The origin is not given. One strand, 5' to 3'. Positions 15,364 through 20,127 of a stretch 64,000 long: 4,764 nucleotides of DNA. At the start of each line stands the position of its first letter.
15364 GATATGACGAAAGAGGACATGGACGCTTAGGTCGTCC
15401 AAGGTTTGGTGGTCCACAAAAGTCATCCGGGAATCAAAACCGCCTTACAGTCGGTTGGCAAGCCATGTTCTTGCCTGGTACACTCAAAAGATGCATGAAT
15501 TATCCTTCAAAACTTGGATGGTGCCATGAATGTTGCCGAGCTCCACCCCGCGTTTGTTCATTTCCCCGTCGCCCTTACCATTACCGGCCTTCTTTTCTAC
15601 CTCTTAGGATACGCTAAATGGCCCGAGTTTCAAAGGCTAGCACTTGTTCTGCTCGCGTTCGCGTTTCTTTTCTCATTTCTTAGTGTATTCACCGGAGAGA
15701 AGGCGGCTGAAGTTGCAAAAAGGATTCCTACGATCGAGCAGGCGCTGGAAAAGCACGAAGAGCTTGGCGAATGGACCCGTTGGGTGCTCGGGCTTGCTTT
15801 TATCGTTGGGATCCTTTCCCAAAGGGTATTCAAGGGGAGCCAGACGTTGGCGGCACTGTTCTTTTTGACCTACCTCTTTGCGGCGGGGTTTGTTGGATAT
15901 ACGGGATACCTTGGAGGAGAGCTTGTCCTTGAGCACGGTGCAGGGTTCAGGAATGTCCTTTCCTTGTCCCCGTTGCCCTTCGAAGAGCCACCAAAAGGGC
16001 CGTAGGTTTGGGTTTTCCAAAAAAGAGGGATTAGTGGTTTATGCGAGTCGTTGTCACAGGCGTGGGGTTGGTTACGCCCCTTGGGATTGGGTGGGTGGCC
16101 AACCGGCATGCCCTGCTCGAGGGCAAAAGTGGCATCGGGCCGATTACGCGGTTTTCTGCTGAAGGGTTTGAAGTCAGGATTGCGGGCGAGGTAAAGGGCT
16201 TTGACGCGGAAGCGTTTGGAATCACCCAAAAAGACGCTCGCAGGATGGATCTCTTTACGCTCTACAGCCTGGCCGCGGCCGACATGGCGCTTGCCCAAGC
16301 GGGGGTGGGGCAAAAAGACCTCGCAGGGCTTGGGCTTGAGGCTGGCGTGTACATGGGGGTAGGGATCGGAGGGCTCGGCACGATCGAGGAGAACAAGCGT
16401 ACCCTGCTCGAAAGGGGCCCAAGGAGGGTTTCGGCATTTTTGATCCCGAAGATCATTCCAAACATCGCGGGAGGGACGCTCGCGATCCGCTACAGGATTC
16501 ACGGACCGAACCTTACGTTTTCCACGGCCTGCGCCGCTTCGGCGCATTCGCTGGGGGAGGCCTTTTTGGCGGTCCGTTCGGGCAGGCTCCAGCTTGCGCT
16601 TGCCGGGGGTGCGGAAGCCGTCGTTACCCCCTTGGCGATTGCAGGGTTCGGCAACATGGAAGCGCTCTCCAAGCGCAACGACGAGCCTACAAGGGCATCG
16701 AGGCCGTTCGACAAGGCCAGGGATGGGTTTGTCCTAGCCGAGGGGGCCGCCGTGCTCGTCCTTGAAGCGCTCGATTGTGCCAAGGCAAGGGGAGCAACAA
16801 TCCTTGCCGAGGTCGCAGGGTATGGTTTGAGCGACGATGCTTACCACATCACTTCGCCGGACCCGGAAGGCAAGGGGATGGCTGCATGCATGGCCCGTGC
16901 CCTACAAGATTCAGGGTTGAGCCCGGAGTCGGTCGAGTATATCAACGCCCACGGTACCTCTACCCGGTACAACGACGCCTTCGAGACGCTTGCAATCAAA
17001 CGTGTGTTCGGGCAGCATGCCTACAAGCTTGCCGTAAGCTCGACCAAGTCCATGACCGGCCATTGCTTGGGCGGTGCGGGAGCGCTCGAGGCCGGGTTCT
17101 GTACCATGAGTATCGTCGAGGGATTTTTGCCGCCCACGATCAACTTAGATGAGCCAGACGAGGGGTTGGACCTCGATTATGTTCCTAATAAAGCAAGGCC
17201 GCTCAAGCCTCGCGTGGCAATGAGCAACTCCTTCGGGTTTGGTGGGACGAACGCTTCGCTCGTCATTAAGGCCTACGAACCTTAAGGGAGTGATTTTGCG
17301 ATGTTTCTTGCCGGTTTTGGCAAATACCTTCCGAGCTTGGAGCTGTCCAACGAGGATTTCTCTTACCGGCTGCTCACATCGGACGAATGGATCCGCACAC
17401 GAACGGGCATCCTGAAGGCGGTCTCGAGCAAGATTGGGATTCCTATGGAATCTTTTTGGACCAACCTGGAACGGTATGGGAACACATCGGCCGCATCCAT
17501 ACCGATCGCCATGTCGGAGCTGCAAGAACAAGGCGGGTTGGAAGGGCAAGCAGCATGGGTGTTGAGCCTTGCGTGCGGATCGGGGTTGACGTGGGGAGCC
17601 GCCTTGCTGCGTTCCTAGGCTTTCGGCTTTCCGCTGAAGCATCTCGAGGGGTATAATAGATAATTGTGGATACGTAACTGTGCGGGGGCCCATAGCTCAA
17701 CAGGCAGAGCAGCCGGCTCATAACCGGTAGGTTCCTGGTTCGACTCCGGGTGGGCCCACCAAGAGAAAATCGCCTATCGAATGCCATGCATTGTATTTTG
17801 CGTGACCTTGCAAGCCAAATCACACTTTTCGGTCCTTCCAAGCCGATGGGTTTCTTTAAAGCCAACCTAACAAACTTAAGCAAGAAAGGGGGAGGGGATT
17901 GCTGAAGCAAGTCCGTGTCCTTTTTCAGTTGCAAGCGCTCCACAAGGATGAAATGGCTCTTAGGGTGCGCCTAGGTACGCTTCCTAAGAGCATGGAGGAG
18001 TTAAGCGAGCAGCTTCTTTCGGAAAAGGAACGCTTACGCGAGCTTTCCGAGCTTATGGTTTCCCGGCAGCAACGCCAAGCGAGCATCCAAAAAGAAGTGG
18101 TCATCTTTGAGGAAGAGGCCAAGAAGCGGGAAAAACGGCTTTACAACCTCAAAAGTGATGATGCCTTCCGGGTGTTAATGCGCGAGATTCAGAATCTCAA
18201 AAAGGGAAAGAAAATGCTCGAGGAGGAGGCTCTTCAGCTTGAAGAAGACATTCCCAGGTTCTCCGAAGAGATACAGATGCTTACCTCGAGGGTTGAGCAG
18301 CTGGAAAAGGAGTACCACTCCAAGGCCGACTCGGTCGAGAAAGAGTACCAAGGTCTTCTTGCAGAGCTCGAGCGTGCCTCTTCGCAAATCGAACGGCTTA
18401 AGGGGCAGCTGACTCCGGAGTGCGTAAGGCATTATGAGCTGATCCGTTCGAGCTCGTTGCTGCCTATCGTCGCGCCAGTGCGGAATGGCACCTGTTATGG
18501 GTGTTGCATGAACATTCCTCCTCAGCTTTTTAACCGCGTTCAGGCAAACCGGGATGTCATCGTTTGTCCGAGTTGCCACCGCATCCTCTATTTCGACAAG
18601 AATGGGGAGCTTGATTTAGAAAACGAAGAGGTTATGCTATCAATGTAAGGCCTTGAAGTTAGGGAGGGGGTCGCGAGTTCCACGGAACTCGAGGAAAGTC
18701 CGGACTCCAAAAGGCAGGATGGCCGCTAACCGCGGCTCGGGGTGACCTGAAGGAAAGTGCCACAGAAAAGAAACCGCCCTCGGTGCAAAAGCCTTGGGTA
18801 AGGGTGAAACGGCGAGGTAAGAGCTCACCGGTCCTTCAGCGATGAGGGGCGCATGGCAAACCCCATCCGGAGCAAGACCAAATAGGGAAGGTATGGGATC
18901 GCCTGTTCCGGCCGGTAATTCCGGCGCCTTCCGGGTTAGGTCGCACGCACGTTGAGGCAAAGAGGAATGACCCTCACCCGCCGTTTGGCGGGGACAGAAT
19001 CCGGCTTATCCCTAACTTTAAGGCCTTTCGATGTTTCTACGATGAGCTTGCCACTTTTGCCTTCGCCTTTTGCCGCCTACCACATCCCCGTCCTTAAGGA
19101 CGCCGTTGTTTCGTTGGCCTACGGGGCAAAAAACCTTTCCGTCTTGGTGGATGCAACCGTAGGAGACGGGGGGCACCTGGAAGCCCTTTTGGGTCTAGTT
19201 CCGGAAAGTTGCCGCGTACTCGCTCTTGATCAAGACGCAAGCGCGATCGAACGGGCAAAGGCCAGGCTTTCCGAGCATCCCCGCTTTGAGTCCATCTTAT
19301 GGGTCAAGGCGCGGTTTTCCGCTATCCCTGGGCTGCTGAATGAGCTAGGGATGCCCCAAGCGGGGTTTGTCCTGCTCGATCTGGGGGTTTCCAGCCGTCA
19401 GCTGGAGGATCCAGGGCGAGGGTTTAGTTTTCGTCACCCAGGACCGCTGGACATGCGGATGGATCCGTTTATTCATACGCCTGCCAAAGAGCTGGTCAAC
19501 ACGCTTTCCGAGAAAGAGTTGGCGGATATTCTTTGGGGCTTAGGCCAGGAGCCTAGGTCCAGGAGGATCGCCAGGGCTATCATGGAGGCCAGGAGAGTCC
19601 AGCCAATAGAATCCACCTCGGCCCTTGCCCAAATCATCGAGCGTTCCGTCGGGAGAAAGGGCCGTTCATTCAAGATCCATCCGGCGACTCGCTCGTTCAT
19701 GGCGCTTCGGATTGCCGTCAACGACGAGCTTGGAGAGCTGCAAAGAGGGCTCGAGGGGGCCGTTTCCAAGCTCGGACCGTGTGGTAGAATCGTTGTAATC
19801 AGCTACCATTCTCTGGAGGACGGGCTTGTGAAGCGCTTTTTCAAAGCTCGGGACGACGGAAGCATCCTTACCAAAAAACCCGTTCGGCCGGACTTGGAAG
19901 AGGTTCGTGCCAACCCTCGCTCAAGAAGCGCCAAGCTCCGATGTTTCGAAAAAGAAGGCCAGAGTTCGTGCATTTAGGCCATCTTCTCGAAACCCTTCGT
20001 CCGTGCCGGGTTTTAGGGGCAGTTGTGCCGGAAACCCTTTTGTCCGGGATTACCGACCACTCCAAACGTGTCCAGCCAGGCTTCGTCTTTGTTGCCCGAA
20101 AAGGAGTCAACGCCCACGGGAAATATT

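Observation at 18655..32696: Rearranged division/cell-wall cluster: rnpB upstream of rsmH, mraZ relocated to the ftsW slot, and ftsL/ftsI/ftsW/ftsQ absent from the cluster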

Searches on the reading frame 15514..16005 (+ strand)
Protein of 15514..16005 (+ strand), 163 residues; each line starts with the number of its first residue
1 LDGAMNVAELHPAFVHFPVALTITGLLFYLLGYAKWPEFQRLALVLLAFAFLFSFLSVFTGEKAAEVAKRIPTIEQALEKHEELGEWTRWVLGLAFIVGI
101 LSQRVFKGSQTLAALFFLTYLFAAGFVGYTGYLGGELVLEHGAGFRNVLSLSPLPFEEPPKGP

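Call 8: search_protein_families(library=pfam, proteins=[window:15514-16005:+], max_evalue=0.00001)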
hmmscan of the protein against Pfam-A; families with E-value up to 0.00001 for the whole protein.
window:15514-16005:+ (163 aa): 1 family
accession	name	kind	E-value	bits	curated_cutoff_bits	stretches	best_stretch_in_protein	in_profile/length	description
PF09990.14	DUF2231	-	1.2e-16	61.5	26.4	1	10-144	4-136/139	Predicted membrane protein (DUF2231)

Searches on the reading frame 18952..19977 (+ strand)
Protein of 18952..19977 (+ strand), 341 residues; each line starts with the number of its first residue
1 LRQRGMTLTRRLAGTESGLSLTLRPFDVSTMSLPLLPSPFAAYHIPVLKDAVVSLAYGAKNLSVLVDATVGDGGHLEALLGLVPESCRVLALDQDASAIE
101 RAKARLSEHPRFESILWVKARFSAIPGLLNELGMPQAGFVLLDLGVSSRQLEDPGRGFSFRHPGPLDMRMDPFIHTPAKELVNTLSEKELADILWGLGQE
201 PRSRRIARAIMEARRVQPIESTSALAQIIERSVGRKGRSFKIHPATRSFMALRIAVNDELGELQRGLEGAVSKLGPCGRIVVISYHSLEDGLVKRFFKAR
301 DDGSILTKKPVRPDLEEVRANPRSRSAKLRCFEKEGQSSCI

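Call 4: search_protein_families(library=ncbifam, proteins=[window:18952-19977:+])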
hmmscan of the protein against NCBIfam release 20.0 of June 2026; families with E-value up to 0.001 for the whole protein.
window:18952-19977:+ (341 aa): 2 families
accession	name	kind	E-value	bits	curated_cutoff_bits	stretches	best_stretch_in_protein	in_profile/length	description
TIGR00006.1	TIGR00006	equivalog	1.6e-79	267.5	154.3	1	43-334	6-309/310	16S rRNA (cytosine(1402)-N(4))-methyltransferase RsmH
NF053511.1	tRNA_U34_MnmM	equivalog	1.8e-06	27.6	135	1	60-117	16-73/183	tRNA 5-(aminomethyl)-2-thiouridylate-methyltransferase MnmM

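Call 5: search_protein_families(library=pfam, proteins=[window:18952-19977:+])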
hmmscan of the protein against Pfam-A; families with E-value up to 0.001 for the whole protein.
window:18952-19977:+ (341 aa): 1 family
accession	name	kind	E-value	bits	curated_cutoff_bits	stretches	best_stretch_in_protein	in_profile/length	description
PF01795.25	Methyltransf_5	-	1.4e-87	294.5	27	1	43-334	3-308/309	MraW methylase family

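Call 57: find_homologous_proteins(query=window:19042-19977:+)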
Query window:19042-19977:+ (311 aa): 8000 proteins with E <= 0.001 among 8000 candidates; the best 120 are listed.
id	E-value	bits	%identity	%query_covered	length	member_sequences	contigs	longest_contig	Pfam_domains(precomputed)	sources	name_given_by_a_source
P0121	1.1e-195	667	98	100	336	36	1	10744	PF01795.26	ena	-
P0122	5.3e-184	629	93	98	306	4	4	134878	PF01795.26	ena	-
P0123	1.7e-168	578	84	100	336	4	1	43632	PF01795.26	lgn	-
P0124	8.4e-128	444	69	95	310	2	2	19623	PF01795.26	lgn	-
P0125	2.8e-124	433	68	96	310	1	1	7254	PF01795.26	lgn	-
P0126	6.1e-118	412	64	97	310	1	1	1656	PF01795.26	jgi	jgi:16S rRNA (cytosine1402-N4)-methyltransferase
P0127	1.2e-83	299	74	61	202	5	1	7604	PF01795.26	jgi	-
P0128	1.4e-73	266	50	95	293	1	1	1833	PF01795.26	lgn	-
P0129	4.0e-72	262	48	95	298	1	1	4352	PF01795.26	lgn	-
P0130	2.4e-71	259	49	94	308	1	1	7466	PF13847.13,PF01795.26,PF13649.13,PF02254.25,PF08704.17,PF01209.25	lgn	-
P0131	9.4e-71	257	48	94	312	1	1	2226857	PF01795.26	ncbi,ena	-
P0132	1.3e-70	257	48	94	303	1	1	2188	PF13847.13,PF01795.26,PF01209.25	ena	-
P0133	2.0e-70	256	53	86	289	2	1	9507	PF01795.26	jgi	-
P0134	2.5e-70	256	49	95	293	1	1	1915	PF01795.26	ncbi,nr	ncbi:MAG TPA: 16S rRNA (cytosine(1402)-N(4))-methyltransferase RsmH [Candidatus Atribacteria bacteri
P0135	3.2e-70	255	49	90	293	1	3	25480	PF01795.26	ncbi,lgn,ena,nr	ncbi:MAG TPA: 16S rRNA (cytosine(1402)-N(4))-methyltransferase RsmH [Candidatus Atribacteria bacteri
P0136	3.4e-70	255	49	95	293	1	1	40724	PF01795.26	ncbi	-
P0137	4.8e-70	255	48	96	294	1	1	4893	PF01795.26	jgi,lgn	-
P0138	6.9e-70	254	49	94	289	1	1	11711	PF01795.26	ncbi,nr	ncbi:MAG: 16S rRNA (cytosine(1402)-N(4))-methyltransferase RsmH [Chlamydiia bacterium]|nr:16S rRNA (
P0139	1.6e-69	253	47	94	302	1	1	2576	PF01795.26,PF13649.13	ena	-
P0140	2.1e-69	253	51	94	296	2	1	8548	PF01795.26,PF13649.13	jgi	-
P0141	2.5e-69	252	50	94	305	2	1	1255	PF01795.26,PF13649.13,PF01728.26,PF08241.19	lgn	-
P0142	2.5e-69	252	49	90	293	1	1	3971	PF01795.26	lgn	-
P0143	3.1e-69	252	49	97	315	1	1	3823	PF01795.26,PF08242.19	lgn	-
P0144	3.2e-69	252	48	93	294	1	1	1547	PF01795.26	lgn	-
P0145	3.2e-69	252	50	95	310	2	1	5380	PF01795.26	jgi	-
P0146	3.8e-69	252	51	88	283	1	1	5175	PF01795.26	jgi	-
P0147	4.9e-69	251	50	94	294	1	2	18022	PF01795.26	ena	-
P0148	4.9e-69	251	51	83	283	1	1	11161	PF01795.26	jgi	-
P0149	5.0e-69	251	51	93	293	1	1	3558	PF01795.26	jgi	-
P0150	5.6e-69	251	49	94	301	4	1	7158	PF01795.26,PF13649.13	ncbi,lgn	-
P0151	5.7e-69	251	49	95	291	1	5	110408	PF01795.26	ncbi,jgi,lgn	jgi:16S rRNA (cytosine1402-N4)-methyltransferase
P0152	6.3e-69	251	53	87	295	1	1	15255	PF01795.26,PF13649.13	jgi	-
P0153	6.6e-69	251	49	95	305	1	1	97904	PF01795.26,PF13649.13,PF01728.26,PF08241.19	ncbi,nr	ncbi:16S rRNA (cytosine(1402)-N(4))-methyltransferase RsmH [Candidatus Bipolaricaulota bacterium]|nr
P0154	6.8e-69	251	48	95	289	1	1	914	PF01795.26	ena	-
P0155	7.1e-69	251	50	94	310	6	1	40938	PF01795.26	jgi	jgi:16S rRNA (cytosine1402-N4)-methyltransferase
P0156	9.7e-69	250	47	96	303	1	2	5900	PF01795.26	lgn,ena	-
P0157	9.8e-69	250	47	96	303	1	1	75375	PF01795.26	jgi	-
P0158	1.4e-68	250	47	96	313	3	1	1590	PF01795.26,PF13649.13,PF01209.25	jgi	jgi:16S rRNA (cytosine1402-N4)-methyltransferase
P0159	2.1e-68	249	50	94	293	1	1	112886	PF01795.26,PF13649.13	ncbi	ncbi:MAG: 16S rRNA (cytosine(1402)-N(4))-methyltransferase RsmH [Gemmataceae bacterium]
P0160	2.6e-68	249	49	94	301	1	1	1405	PF01795.26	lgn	-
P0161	2.8e-68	249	48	94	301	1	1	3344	PF01795.26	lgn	-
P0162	3.1e-68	249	50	88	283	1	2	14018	PF01795.26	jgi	-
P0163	3.2e-68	249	48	96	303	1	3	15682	PF01795.26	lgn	-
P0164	3.5e-68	249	49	95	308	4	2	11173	PF01795.26,PF13649.13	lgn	-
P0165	3.7e-68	248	50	94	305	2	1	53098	PF13847.13,PF01795.26,PF13649.13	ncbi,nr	ncbi:MAG: 16S rRNA (cytosine(1402)-N(4))-methyltransferase RsmH [Candidatus Omnitrophica bacterium]|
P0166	4.1e-68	248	49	94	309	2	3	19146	PF01795.26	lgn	-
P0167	5.2e-68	248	48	96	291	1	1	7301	PF01795.26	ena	-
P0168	5.3e-68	248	51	88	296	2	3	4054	PF01795.26,PF13649.13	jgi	jgi:16S rRNA (cytosine1402-N4)-methyltransferase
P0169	5.4e-68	248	48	96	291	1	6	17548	PF01795.26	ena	-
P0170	5.7e-68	248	49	94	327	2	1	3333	PF01795.26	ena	-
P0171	6.5e-68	248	48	94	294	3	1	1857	PF13847.13,PF01795.26,PF08704.17,PF01135.26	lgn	-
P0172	6.8e-68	248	48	94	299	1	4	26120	PF01795.26,PF13649.13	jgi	jgi:16S rRNA (cytosine1402-N4)-methyltransferase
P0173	7.1e-68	248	51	93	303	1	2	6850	PF01795.26,PF13649.13,PF08241.19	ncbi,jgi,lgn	-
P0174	1.1e-67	247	47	95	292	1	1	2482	PF01795.26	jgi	jgi:16S rRNA (cytosine1402-N4)-methyltransferase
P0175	1.3e-67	247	47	95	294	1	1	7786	PF01795.26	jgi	-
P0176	1.3e-67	247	48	94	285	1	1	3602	PF01795.26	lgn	-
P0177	1.4e-67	247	48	95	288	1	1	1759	PF13847.13,PF01795.26,PF13649.13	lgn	-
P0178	1.6e-67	246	49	95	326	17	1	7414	PF01795.26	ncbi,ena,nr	ncbi:MAG: 16S rRNA (cytosine(1402)-N(4))-methyltransferase [Acidobacteria bacterium]|nr:MAG: 16S rRN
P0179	1.6e-67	246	47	94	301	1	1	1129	PF01795.26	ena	-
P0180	1.9e-67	246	48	94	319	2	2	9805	PF01795.26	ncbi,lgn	-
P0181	2.3e-67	246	52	86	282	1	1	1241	PF01795.26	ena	-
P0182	2.4e-67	246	49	93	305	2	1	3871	PF13847.13,PF01795.26,PF13649.13,PF01209.25,PF08241.19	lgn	-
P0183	2.6e-67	246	50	94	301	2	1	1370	PF01795.26,PF13649.13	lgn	-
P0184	2.7e-67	246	49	94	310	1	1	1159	PF01795.26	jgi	jgi:16S rRNA (cytosine1402-N4)-methyltransferase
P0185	2.9e-67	246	50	87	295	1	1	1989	PF01795.26,PF13649.13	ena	-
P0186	3.2e-67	245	50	94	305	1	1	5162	PF13847.13,PF01795.26,PF13649.13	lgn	-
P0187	3.4e-67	245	48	94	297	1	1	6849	PF01795.26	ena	-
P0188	3.5e-67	245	47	94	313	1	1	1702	PF01795.26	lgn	-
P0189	3.8e-67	245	50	94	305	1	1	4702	PF13847.13,PF01795.26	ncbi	-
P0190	4.8e-67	245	49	94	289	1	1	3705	PF01795.26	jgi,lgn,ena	-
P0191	6.3e-67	244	48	94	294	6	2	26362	PF13847.13,PF01795.26,PF13649.13,PF01189.24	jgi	jgi:16S rRNA (cytosine1402-N4)-methyltransferase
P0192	6.3e-67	244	49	94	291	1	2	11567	PF01795.26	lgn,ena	-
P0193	7.0e-67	244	50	94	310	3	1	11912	PF01795.26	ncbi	ncbi:MAG: 16S rRNA (cytosine(1402)-N(4))-methyltransferase RsmH [Nitrospira sp.]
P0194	7.7e-67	244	49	94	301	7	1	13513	PF01795.26,PF13649.13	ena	-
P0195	8.2e-67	244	48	95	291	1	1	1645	PF01795.26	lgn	-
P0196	8.3e-67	244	50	90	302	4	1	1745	PF01795.26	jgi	-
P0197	8.4e-67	244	48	93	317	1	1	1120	PF01795.26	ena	-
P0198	9.7e-67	244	49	94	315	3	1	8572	PF01795.26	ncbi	-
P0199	1.0e-66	244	51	86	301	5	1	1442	PF01795.26,PF13649.13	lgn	-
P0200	1.0e-66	244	52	93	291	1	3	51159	PF01795.26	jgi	jgi:16S rRNA (cytosine1402-N4)-methyltransferase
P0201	1.0e-66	244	49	95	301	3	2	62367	PF01795.26,PF13649.13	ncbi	-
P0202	1.1e-66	244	47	92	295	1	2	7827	PF01795.26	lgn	-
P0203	1.1e-66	244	49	94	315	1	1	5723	PF01795.26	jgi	jgi:16S rRNA (cytosine1402-N4)-methyltransferase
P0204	1.1e-66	244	47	94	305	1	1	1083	PF01795.26,PF13649.13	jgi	-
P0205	1.2e-66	244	47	94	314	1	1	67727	PF01795.26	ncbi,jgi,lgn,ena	-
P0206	1.2e-66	244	46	94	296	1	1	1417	PF01795.26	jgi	jgi:16S rRNA (cytosine1402-N4)-methyltransferase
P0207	1.3e-66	243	49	87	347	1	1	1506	PF13847.13,PF01795.26,PF13649.13,PF01189.24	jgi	jgi:16S rRNA (cytosine1402-N4)-methyltransferase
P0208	1.4e-66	243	47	94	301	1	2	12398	PF01795.26,PF13649.13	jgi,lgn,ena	-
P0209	1.6e-66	243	48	94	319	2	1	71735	PF01795.26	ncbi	-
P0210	1.6e-66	243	47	94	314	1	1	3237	PF13847.13,PF01795.26,PF13649.13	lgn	-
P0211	1.7e-66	243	49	94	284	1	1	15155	PF01795.26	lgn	-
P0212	1.9e-66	243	50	93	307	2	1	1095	PF01795.26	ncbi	-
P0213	1.9e-66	243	49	95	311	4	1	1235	PF01795.26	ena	-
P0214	2.0e-66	243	49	94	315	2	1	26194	PF01795.26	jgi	jgi:16S rRNA (cytosine1402-N4)-methyltransferase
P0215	2.1e-66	243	46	94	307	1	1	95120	PF13847.13,PF01795.26,PF13649.13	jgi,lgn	jgi:16S rRNA (cytosine1402-N4)-methyltransferase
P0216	2.3e-66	243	46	96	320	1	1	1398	PF01795.26,PF13649.13,PF01209.25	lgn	-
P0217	2.3e-66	243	48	95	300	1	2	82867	PF01795.26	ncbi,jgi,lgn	-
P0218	2.4e-66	243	48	94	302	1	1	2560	PF01795.26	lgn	-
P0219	2.4e-66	243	46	93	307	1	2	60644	PF13847.13,PF01795.26,PF13649.13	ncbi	-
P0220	3.0e-66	242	48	94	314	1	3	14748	PF13847.13,PF01795.26,PF13649.13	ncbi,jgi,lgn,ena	-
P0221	3.1e-66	242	47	98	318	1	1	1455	PF01795.26,PF13649.13,PF01209.25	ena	-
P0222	3.1e-66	242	48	94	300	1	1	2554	PF01795.26,PF13649.13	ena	-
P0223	3.6e-66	242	47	94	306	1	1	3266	PF01795.26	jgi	jgi:16S rRNA (cytosine1402-N4)-methyltransferase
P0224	3.9e-66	242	51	86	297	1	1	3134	PF01795.26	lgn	-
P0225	4.0e-66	242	50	86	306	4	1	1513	PF01795.26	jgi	jgi:16S rRNA (cytosine1402-N4)-methyltransferase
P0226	4.4e-66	242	48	94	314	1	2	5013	PF13847.13,PF01795.26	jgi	jgi:16S rRNA (cytosine1402-N4)-methyltransferase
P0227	4.8e-66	242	51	86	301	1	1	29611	PF13847.13,PF01795.26,PF13649.13,PF01209.25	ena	-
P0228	4.8e-66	242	48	94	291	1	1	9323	PF01795.26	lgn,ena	-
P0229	5.2e-66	241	47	94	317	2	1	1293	PF01795.26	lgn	-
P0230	5.5e-66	241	50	94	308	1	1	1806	PF01795.26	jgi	-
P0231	6.1e-66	241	46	94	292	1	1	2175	PF01795.26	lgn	-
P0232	6.1e-66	241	47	96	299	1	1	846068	PF13847.13,PF01795.26,PF13649.13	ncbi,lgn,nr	ncbi:MAG: ribosomal RNA small subunit methyltransferase H [Gemmatales bacterium]|nr:MAG: ribosomal R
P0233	8.1e-66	241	47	95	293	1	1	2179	PF01795.26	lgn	-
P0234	8.3e-66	241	49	94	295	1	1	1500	PF01795.26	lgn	-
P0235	8.4e-66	241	48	94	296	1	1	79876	PF01795.26,PF13649.13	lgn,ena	-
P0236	8.7e-66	241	48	94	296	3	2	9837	PF01795.26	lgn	-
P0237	8.7e-66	241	49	94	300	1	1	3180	PF13847.13,PF01795.26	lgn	-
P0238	8.8e-66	241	50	88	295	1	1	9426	PF01795.26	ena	-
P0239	1.0e-65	241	49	94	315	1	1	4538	PF01795.26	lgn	-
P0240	1.2e-65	240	50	94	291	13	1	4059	PF01795.26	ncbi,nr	ncbi:MAG: 16S rRNA (cytosine(1402)-N(4))-methyltransferase RsmH [Chloroflexi bacterium]|nr:MAG: 16S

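Call 58: find_encoding_contigs(protein=P0125, flank=10000, max_places=2)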
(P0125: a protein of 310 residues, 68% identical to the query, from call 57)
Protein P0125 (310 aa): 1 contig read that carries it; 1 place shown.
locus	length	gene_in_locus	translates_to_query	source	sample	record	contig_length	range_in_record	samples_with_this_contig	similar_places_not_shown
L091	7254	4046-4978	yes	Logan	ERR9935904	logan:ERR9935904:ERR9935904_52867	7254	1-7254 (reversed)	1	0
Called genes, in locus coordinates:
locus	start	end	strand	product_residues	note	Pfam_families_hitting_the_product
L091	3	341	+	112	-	?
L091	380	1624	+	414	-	PF00109:ketoacyl-synt, PF02801:Ketoacyl-synt_C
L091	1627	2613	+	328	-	PF08545:ACP_syn_III, PF08541:ACP_syn_III_C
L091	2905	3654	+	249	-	PF02591:Zn_ribbon_9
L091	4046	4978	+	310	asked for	PF01795:Methyltransf_5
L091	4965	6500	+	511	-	PF08245:Mur_ligase_M, PF02875:Mur_ligase_C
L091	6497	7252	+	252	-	?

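Call 59: find_encoding_contigs(protein=P0127, flank=10000, max_places=2)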
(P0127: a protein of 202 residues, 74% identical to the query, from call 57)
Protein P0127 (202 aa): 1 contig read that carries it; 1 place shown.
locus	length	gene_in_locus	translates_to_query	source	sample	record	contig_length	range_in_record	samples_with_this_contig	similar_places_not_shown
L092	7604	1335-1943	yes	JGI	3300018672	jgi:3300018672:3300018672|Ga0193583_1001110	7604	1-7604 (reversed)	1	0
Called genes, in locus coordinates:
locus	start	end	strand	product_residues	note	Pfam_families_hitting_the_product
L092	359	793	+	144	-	PF02591:Zn_ribbon_9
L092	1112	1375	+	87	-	-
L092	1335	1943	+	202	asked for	PF01795:Methyltransf_5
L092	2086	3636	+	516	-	PF08245:Mur_ligase_M, PF02875:Mur_ligase_C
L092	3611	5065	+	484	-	PF08245:Mur_ligase_M, PF02875:Mur_ligase_C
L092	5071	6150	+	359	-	PF00953:Glycos_transf_4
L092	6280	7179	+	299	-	PF08245:Mur_ligase_M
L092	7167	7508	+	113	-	-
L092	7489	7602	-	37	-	?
